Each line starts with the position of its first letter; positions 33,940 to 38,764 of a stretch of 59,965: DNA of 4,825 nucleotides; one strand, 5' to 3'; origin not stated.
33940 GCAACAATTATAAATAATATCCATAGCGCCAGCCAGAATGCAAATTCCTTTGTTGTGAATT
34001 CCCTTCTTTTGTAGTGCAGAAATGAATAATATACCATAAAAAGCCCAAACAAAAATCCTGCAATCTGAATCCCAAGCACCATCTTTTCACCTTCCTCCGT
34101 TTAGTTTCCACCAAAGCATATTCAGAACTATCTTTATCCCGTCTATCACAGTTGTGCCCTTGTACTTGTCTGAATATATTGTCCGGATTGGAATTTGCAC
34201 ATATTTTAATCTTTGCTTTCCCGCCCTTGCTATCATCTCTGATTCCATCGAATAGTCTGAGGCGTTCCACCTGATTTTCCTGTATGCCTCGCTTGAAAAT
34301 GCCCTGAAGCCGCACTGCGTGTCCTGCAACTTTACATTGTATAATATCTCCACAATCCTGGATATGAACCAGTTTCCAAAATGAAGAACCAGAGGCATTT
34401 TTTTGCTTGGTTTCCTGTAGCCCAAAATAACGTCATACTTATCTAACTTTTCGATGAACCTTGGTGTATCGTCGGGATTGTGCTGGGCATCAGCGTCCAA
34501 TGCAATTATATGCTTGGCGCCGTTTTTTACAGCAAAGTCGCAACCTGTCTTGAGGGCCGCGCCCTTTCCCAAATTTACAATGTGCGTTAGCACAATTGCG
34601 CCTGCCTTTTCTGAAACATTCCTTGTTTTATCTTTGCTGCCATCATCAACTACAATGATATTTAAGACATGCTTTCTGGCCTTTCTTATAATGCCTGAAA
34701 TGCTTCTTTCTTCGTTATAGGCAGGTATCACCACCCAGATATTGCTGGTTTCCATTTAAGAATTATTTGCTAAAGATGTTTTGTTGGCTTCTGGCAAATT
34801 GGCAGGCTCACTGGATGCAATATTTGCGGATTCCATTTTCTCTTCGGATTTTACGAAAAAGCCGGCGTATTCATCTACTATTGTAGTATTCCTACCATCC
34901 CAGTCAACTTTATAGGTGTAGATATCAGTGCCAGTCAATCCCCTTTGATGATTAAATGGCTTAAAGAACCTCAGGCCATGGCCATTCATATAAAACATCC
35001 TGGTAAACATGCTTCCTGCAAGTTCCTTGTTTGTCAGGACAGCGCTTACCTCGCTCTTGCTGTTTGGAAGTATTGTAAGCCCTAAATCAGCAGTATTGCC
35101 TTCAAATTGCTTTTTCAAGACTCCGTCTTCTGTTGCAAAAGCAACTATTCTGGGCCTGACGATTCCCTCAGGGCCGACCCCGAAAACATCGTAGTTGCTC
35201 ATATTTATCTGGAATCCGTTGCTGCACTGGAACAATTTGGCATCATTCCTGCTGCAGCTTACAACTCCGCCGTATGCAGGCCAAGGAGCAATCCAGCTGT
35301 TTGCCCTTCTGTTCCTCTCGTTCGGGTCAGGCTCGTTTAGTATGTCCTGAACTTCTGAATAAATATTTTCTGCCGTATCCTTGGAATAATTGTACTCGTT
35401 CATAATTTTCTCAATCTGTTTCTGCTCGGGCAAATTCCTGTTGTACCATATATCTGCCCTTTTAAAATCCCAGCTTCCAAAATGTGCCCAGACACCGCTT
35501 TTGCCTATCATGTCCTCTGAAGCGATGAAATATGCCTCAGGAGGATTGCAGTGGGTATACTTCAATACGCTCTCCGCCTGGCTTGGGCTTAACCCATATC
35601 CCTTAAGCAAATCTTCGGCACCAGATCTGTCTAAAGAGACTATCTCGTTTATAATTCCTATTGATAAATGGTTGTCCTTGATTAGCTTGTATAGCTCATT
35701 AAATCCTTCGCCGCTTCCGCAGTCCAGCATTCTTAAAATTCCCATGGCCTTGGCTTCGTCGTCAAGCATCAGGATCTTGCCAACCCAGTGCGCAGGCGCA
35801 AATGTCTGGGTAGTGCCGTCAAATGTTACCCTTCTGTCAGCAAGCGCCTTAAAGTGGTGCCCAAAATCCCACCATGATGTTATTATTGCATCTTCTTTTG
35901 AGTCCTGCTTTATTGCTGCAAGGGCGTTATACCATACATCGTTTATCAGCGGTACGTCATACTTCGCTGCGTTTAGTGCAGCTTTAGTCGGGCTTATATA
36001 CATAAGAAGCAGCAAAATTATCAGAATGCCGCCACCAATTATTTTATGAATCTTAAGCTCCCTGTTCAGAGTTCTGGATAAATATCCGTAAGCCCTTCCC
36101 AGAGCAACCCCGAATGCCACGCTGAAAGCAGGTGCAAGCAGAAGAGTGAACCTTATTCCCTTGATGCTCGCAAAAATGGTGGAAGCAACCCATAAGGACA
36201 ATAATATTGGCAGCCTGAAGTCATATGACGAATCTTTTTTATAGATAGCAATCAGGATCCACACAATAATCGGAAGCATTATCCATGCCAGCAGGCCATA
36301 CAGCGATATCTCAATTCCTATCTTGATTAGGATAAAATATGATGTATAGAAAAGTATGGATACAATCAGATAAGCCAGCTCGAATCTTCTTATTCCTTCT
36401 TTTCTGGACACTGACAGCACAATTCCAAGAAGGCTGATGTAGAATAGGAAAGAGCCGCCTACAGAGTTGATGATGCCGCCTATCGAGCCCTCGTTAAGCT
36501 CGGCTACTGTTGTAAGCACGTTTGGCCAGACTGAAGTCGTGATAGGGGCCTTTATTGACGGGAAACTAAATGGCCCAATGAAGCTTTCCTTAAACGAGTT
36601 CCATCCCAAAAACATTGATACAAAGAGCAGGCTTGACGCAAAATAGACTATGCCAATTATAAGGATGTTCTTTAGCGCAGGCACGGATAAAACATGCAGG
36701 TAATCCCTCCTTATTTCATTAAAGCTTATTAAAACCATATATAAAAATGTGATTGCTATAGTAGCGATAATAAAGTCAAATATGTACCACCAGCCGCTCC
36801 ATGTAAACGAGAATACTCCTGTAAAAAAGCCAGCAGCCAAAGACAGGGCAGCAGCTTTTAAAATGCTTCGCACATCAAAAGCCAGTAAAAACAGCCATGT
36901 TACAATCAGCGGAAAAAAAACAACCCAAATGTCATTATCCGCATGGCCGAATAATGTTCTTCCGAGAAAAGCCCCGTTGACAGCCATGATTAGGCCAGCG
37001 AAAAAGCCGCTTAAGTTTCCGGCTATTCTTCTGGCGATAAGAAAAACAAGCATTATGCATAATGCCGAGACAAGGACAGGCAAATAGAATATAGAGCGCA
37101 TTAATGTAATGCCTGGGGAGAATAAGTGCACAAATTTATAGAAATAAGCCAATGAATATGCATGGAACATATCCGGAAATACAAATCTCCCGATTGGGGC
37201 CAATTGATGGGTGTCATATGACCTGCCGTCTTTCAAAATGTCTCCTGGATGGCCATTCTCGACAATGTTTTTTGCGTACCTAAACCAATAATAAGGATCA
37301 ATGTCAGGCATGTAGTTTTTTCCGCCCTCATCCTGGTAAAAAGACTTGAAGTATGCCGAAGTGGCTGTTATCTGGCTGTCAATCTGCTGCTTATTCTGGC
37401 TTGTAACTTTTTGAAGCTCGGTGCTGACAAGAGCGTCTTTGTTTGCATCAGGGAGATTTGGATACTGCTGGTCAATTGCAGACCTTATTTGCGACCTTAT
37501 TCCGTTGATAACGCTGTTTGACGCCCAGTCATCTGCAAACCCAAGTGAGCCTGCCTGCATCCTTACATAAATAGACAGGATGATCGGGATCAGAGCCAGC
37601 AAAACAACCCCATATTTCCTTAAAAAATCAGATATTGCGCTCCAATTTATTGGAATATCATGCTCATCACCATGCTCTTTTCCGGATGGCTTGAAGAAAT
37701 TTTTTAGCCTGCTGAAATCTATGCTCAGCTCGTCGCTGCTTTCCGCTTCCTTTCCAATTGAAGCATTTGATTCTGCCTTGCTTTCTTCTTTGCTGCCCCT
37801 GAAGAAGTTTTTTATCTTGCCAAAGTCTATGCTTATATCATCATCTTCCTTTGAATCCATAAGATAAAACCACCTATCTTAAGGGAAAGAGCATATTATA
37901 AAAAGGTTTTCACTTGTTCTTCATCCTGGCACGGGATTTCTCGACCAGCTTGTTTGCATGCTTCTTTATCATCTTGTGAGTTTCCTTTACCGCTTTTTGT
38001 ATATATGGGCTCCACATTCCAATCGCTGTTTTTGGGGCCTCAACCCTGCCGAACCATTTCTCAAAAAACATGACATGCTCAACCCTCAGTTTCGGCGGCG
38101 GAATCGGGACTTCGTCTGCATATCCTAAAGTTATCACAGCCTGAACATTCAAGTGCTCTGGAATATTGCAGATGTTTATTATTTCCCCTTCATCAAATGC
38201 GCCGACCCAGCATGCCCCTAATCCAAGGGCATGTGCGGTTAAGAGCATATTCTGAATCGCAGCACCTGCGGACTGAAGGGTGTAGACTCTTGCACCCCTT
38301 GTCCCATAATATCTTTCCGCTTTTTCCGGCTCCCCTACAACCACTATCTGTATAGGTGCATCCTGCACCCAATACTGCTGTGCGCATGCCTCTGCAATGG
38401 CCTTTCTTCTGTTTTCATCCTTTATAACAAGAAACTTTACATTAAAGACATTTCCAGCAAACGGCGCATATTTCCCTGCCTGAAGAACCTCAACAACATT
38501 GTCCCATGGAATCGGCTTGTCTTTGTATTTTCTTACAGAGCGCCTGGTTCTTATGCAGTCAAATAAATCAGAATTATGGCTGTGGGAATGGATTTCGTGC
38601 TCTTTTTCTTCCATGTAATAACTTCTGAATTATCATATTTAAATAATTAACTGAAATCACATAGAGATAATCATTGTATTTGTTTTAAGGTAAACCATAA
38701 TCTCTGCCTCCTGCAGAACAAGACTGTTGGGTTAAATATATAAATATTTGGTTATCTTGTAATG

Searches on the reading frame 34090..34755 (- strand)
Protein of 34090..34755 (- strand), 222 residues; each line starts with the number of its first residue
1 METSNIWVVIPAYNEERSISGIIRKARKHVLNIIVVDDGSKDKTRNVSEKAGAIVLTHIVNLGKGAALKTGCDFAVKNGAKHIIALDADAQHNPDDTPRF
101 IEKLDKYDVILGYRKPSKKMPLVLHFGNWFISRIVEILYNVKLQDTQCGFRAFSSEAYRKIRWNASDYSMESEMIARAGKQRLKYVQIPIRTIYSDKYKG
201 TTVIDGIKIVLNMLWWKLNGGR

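Call 12: search_protein_families(library=pfam, proteins=[window:34090-34755:-], max_evalue=0.001)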
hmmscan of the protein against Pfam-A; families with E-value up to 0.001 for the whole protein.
window:34090-34755:- (222 aa): 1 family
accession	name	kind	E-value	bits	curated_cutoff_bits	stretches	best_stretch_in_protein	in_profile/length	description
PF00535.33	Glycos_transf_2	-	7.4e-23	81.7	23.3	1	8-160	2-166/168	Glycosyl transferase family 2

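Call 46: search_protein_families(library=ncbifam, proteins=[window:34090-34755:-], max_evalue=0.000001)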
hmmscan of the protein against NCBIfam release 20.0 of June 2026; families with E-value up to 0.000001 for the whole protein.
window:34090-34755:- (222 aa): 10 families
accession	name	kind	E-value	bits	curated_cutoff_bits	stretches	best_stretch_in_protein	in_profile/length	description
NF058614.1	PPMAGASynPpgS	equivalog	1.7e-37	129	370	1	6-214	2-220/226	polyprenyl-phospho-N-acetylgalactosaminyl synthase PpgS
TIGR04182.1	glyco_TIGR04182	equivalog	4.2e-27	95.3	325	1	6-212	2-213/293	S-layer glycoprotein N-glycosyltransferase AglJ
NF041391.1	DPhHxTase_Halo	equivalog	9.7e-16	57.4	375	1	12-206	3-194/213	dolichyl-phosphate hexose transferase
NF007986.1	PRK10714.1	equivalog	2.1e-13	50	529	1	4-154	6-165/316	undecaprenyl-phosphate 4-deoxy-4-formamido-L-arabinose transferase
NF047588.1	GlcsyltransPgfSStrep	equivalog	7.3e-13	48.4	500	1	6-161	3-167/308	glycosyltransferase PgfS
NF010496.0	PRK13915.1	equivalog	5.5e-10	38.8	262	1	4-90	31-127/307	glucosyl-3-phosphoglycerate synthase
TIGR03937.1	PgaC_IcaA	equivalog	9.4e-10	38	422.3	1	3-97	44-143/407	poly-beta-1,6-N-acetyl-D-glucosamine synthase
TIGR04283.1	glyco_like_mftF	equivalog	2.8e-09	36.9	182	1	8-103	3-95/221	TIGR04283 family arsenosugar biosynthesis glycosyltransferase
NF047683.1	TeichurnBiosyTuaG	equivalog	1.7e-07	31.1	400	0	5-109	7-116/252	teichuronic acid biosynthesis protein TuaG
TIGR03469.1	HpnB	hypoth_equivalog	7.4e-07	28.5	379.25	0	5-110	45-166/386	hopene-associated glycosyltransferase HpnB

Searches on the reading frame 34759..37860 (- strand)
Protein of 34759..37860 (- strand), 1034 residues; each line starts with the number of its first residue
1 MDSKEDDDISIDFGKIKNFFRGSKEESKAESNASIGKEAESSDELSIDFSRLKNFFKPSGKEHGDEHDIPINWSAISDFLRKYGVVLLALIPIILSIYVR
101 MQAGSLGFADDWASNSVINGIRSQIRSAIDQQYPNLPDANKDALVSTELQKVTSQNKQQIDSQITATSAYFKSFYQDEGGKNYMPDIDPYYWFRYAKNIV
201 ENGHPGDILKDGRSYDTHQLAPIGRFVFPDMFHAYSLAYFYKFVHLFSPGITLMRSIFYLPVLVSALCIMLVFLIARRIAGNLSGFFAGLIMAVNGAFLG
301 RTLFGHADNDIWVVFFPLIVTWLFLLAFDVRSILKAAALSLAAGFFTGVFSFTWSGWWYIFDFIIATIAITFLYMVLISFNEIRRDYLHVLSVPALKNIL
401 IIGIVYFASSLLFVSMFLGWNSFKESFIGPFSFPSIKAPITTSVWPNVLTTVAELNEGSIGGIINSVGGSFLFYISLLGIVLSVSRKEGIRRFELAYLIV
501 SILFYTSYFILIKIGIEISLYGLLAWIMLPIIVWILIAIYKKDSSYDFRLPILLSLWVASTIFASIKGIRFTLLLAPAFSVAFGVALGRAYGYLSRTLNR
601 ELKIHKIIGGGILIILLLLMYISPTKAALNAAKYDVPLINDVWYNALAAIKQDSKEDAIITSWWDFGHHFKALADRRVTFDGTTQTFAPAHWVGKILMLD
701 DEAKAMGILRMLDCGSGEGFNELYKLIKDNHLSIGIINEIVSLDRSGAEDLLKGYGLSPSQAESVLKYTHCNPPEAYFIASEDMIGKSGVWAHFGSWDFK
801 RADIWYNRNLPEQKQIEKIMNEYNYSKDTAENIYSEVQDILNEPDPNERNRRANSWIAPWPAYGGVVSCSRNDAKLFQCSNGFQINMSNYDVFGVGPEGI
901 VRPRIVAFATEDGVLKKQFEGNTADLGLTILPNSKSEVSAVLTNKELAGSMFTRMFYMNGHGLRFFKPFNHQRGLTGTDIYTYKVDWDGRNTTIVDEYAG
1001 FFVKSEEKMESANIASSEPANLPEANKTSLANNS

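Call 12: search_protein_families(library=pfam, proteins=[window:34759-37860:-], max_evalue=0.001)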
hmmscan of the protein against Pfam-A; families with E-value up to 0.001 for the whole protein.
window:34759-37860:- (1034 aa): 1 family
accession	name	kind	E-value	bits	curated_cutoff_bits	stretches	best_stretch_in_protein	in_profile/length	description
PF02516.20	STT3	-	4.7e-35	122.3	24.5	1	164-587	9-367/405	Oligosaccharyl transferase STT3, N-terminal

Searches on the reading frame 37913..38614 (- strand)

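Call 12: search_protein_families(library=pfam, proteins=[window:37913-38614:-], max_evalue=0.001)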
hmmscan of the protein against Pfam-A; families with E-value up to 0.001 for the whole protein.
window:37913-38614:- (234 aa): 2 families
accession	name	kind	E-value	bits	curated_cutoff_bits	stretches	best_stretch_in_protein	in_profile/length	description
PF00881.29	Nitroreductase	-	2.4e-34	119.3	23.5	2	79-165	83-167/167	Nitroreductase family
PF14512.11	TM1586_NiRdase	-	8.7e-12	45.5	27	1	17-172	2-139/215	Putative TM nitroreductase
